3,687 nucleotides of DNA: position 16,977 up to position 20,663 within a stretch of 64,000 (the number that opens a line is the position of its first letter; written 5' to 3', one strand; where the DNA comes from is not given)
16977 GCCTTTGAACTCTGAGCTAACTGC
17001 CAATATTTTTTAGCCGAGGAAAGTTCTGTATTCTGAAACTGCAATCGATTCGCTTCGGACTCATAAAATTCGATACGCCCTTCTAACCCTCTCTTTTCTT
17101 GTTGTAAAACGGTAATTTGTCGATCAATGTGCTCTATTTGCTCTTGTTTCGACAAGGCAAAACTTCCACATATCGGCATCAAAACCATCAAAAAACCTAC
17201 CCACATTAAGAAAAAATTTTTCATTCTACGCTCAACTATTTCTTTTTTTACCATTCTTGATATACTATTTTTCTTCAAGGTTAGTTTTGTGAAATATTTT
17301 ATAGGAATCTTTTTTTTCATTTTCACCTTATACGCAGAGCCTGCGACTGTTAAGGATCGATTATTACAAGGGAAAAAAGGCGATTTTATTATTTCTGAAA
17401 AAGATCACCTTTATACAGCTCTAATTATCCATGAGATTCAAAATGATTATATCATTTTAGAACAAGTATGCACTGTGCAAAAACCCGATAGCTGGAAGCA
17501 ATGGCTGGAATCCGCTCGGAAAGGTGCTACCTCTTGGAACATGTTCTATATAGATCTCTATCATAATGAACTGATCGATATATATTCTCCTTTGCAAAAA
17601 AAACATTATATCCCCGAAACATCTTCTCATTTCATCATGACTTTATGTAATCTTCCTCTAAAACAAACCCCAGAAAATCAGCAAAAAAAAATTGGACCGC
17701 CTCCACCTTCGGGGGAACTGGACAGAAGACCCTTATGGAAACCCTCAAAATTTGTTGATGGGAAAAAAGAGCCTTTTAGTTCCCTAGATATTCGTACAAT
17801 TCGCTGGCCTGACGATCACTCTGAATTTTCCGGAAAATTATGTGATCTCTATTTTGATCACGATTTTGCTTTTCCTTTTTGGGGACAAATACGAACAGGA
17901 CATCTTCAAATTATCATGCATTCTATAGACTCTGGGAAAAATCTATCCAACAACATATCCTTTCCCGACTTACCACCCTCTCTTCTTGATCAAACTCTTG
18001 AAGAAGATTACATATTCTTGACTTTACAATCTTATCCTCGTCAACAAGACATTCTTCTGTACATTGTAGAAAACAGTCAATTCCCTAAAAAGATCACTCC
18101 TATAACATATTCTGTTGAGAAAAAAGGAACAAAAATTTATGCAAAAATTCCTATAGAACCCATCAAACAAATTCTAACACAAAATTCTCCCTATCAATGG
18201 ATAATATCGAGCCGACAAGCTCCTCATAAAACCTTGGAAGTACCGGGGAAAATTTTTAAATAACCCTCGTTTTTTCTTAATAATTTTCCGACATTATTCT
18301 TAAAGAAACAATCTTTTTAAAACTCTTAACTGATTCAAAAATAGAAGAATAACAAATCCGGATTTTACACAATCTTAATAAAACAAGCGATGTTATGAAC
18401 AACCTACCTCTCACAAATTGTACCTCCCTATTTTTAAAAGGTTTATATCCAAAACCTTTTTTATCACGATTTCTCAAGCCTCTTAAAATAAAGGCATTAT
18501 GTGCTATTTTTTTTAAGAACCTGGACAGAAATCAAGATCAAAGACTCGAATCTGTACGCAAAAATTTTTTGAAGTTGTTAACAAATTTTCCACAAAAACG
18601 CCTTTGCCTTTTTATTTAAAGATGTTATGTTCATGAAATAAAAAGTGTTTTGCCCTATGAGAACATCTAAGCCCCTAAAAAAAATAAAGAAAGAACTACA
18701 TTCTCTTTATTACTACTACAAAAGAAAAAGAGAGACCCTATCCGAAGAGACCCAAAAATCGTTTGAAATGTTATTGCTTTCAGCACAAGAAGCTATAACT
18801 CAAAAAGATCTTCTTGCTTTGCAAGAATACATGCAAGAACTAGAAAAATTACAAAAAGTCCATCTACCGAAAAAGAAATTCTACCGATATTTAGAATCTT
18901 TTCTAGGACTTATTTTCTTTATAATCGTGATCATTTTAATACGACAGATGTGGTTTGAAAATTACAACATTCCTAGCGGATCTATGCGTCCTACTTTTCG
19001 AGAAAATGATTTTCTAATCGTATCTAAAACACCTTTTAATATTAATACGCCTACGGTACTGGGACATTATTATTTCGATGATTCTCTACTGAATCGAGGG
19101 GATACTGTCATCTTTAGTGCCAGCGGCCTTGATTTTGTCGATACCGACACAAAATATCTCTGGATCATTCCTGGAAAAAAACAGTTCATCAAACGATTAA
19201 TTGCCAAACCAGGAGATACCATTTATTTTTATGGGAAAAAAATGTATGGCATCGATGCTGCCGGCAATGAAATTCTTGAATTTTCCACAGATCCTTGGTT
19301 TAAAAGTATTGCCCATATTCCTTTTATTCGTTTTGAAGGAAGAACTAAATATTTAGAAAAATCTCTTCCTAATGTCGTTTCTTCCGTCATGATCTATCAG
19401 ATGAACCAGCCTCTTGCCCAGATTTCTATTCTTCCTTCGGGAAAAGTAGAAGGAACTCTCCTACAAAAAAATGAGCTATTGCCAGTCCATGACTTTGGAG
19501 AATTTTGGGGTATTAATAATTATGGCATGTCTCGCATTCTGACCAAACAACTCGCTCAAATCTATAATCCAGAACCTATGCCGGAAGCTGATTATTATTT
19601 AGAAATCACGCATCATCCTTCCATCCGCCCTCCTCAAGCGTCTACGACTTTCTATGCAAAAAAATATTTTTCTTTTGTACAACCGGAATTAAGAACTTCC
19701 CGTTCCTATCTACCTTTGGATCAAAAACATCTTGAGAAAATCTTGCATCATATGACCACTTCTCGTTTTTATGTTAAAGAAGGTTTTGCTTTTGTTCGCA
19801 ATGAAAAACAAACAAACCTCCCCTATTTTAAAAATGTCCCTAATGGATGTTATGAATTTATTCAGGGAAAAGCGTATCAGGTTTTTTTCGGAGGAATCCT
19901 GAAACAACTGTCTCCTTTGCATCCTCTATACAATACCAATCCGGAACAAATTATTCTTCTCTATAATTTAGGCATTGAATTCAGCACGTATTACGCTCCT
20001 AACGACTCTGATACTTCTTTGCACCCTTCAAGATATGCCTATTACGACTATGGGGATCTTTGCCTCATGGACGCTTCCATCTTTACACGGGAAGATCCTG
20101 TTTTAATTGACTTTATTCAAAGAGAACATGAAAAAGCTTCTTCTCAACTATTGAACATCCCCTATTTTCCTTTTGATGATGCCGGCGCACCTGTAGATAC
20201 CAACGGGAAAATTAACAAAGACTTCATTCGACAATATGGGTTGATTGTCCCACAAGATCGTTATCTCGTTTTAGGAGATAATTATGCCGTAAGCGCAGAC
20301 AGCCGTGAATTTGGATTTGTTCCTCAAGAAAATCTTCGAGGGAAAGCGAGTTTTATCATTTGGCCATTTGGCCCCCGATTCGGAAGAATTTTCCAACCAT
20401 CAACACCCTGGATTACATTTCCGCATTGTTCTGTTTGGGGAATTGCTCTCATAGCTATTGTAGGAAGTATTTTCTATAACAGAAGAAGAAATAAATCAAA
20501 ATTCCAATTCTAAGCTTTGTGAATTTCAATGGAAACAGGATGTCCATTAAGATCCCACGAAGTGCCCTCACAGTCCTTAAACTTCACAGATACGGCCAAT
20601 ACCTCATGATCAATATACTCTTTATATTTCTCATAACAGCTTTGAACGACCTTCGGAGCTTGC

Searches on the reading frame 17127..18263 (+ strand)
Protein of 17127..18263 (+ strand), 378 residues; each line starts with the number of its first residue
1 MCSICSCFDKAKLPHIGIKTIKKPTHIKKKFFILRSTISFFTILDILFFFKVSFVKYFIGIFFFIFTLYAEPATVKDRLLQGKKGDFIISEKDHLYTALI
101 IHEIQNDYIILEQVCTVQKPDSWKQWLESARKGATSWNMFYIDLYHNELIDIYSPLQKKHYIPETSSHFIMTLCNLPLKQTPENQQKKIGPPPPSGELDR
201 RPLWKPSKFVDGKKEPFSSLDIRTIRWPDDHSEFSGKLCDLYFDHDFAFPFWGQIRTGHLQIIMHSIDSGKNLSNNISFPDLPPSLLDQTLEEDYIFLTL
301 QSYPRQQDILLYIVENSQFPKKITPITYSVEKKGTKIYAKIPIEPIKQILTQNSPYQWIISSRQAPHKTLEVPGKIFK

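Call 54: search_protein_families(library=pfam, proteins=[window:17127-18263:+], max_evalue=0.001)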
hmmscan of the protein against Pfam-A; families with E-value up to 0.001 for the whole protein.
window:17127-18263:+ (378 aa): 1 family
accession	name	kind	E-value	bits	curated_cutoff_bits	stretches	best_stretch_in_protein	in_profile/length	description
PF24683.1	CT021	-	1e-26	93.7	27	1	97-214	1-123/125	CT021 protein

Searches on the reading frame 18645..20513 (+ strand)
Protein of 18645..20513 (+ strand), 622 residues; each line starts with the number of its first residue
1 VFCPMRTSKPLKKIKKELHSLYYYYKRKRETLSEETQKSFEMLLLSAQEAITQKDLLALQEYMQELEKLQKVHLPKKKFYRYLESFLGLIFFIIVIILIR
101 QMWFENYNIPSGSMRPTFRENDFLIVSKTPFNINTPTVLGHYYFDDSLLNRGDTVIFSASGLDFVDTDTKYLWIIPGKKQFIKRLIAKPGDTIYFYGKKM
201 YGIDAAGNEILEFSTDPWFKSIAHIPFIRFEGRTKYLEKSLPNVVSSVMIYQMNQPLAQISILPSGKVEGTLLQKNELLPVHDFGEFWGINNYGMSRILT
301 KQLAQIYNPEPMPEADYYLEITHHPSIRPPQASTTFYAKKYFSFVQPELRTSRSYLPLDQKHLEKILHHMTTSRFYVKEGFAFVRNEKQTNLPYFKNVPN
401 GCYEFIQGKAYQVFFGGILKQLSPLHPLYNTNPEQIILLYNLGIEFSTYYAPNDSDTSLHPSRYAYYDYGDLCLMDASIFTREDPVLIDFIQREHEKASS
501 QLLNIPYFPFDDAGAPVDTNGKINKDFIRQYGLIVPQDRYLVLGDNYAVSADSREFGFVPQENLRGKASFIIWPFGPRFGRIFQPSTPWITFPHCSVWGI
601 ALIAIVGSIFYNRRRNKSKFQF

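Call 54: search_protein_families(library=pfam, proteins=[window:18645-20513:+], max_evalue=0.001)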
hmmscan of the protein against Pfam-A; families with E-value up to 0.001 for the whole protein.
window:18645-20513:+ (622 aa): 1 family
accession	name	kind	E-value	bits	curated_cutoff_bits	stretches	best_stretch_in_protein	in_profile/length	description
PF10502.14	Peptidase_S26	-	1.3e-30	107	22.9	2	89-201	8-93/168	Signal peptidase, peptidase S26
